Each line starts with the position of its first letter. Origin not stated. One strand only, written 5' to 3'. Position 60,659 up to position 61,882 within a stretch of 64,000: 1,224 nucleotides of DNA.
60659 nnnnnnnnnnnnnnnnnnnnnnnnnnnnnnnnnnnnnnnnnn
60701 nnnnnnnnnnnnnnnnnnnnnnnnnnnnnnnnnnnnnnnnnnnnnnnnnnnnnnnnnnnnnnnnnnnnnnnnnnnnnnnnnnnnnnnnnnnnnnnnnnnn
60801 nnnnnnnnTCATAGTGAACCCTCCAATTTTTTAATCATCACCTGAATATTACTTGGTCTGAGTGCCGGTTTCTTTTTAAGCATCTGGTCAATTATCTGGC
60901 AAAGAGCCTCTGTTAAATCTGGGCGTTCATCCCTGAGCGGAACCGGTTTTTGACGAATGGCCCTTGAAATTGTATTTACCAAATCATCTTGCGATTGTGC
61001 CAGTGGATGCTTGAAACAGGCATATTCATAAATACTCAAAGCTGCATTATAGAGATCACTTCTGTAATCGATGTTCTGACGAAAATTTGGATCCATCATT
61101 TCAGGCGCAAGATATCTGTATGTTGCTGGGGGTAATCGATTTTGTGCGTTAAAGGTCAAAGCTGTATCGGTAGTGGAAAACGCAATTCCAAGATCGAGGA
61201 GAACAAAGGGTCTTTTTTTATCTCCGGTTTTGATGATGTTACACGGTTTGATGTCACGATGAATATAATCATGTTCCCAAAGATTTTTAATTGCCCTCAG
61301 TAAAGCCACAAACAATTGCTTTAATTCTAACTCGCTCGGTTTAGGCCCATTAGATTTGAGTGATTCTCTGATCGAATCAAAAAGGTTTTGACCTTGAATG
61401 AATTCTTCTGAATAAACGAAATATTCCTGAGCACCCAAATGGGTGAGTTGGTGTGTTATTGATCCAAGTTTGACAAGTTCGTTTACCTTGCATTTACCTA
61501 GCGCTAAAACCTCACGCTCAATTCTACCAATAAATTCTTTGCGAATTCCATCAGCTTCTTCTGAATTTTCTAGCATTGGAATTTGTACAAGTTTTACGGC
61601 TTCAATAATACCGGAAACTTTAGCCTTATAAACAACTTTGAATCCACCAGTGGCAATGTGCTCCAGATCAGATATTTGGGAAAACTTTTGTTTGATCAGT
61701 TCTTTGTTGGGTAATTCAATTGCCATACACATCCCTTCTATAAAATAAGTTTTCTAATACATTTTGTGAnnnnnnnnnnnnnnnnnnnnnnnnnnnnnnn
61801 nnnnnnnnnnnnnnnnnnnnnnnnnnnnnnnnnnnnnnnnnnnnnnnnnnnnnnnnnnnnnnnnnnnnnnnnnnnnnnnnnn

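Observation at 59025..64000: AT-rich defence-island candidate: fused HsdM-HsdS methyltransferase/specificity protein next to a eukaryotic-type Ser/Thr kinase and two unknown genes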

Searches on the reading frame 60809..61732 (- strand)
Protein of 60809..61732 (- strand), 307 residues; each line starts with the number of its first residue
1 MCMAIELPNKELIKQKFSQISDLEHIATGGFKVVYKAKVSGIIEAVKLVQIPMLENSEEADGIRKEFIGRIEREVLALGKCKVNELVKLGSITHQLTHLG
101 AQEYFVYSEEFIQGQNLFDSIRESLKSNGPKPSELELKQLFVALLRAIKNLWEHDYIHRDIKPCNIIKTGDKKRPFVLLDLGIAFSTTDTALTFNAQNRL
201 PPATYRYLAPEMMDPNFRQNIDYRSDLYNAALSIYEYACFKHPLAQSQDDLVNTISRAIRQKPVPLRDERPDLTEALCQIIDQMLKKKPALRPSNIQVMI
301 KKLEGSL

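Call 4: search_protein_families(library=pfam, proteins=[window:60809-61732:-], max_evalue=0.1)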
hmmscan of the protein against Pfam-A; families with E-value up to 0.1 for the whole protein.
window:60809-61732:- (307 aa): 5 families
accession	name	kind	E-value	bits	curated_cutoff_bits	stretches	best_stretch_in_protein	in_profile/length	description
PF00069.31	Pkinase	-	7.3e-25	88.3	31.7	1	23-299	4-258/263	Protein kinase domain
PF07714.23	PK_Tyr_Ser-Thr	-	1.3e-09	38.2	23.1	1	24-296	5-252/258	Protein tyrosine and serine/threonine kinase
PF17667.7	Pkinase_fungal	-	0.01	15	24.1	1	137-214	288-366/387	Fungal protein kinase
PF03109.22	ABC1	-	0.024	14.2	22.9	0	136-186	167-216/244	ABC1 atypical kinase-like domain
PF14531.12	Kinase-like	-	0.043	13.5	25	1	135-259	145-267/289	Kinase-like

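Call 5: search_protein_families(library=padloc, proteins=[window:60809-61732:-], max_evalue=0.1)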
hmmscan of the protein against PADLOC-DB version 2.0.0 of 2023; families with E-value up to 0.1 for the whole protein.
window:60809-61732:- (307 aa): 34 families (the best 25 are shown)
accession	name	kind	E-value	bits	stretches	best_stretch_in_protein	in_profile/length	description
PDLC04042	PD-T4-6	-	1.8e-29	101.4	1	24-304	15-270/292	-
PDLC04053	PD-T4-6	-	1.8e-26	91.3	1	23-302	14-267/311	-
PDLC04138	mad6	-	4.6e-26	89.9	1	17-299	50-307/659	mads_6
PDLC04047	PD-T4-6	-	1.4e-25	88.1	1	16-305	8-271/327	-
PDLC04054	PD-T4-6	-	6e-23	79.8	1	24-304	16-271/347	-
PDLC04057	PD-T4-6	-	1.1e-22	78.6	1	23-305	13-269/443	-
PDLC04060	PD-T4-6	-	2.1e-21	74.4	1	23-304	13-267/486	-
PDLC04044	PD-T4-6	-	1.5e-19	68.4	1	66-304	79-290/372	-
PDLC04045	PD-T4-6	-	1.5e-19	68.1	1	23-304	38-296/350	-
PDLC03920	MkoA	-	2e-19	67.5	1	16-304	9-275/1112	-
PDLC04043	PD-T4-6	-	1.1e-18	65.5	1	25-303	22-274/452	-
PDLC04048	PD-T4-6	-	1.3e-18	65.5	1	23-306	15-272/354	-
PDLC04062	PD-T4-6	-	2.2e-18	64.5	1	13-304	30-291/450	-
PDLC04061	PD-T4-6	-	8e-18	63.2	1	110-299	100-276/510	-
PDLC04039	PD-T4-6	-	1.8e-16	58.2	1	26-292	22-261/458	-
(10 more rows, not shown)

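Call 6: find_encoding_contigs(protein=window:60809-61732:-, flank=10000, max_places=6)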
Protein window:60809-61732:- (307 aa): no gene with exactly this product is on record in the collection.

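Call 7: search_protein_families(library=ncbifam, proteins=[window:60809-61732:-], max_evalue=0.1)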
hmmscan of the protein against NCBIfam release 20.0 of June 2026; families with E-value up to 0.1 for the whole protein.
window:60809-61732:- (307 aa): 11 families
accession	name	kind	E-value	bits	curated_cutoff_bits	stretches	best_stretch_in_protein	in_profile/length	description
NF033483.0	PknB_PASTA_kin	equivalog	6.8e-24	84.8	450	1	24-305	13-267/563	Stk1 family PASTA domain-containing Ser/Thr kinase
NF047741.1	antiphage_MADS6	equivalog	3.3e-15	55.7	460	1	69-305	240-459/612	methylation-associated defense system protein kinase MAD6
NF052427.1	StpK7MSMEG_1200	equivalog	2.3e-14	52.8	900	1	94-292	73-254/601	serine/threonine protein kinase StpK7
NF038150.1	lanthi_synth_IV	equivalog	1.5e-12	46.7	650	1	85-295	248-446/851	class IV lanthionine synthetase LanL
NF033442.0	BREX_PglW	equivalog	6.4e-08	30.8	990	1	113-299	594-762/1391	BREX system serine/threonine kinase PglW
NF043056.1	T4SS_LegK1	equivalog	2.3e-06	26.5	550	1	140-231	193-277/516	Dot/Icm T4SS effector kinase LegK1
NF053615.1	SerThrKinAfsKStmc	equivalog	2.5e-05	23.1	1300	1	120-295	98-257/809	protein serine/threonine kinase AfsK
TIGR03903.1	TOMM_kin_cyc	equivalog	0.00015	19.8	705.75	1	110-191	59-136/1267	TOMM system kinase/cyclase fusion protein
NF038151.1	lanthi_synth_III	equivalog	0.00079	17.9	575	1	86-190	280-389/833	class III lanthionine synthetase LanKC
NF058632.1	SerThrKinPrkT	equivalog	0.0017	17.5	280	1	102-174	92-156/322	serine/threonine protein kinase PrkT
TIGR03724.2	arch_bud32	equivalog_domain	0.092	12.2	125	0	127-189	88-136/193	KEOPS complex kinase/ATPase Bud32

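Call 8: search_protein_families(library=phrogs, proteins=[window:60809-61732:-], max_evalue=0.1)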
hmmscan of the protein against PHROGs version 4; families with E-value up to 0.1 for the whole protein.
window:60809-61732:- (307 aa): 2 families
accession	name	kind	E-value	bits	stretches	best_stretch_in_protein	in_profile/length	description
phrog_2361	-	other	7.5e-24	85.4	1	15-306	10-269/415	serine-threonine kinase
phrog_3364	-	unknown function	0.076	13.3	0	115-188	125-202/304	-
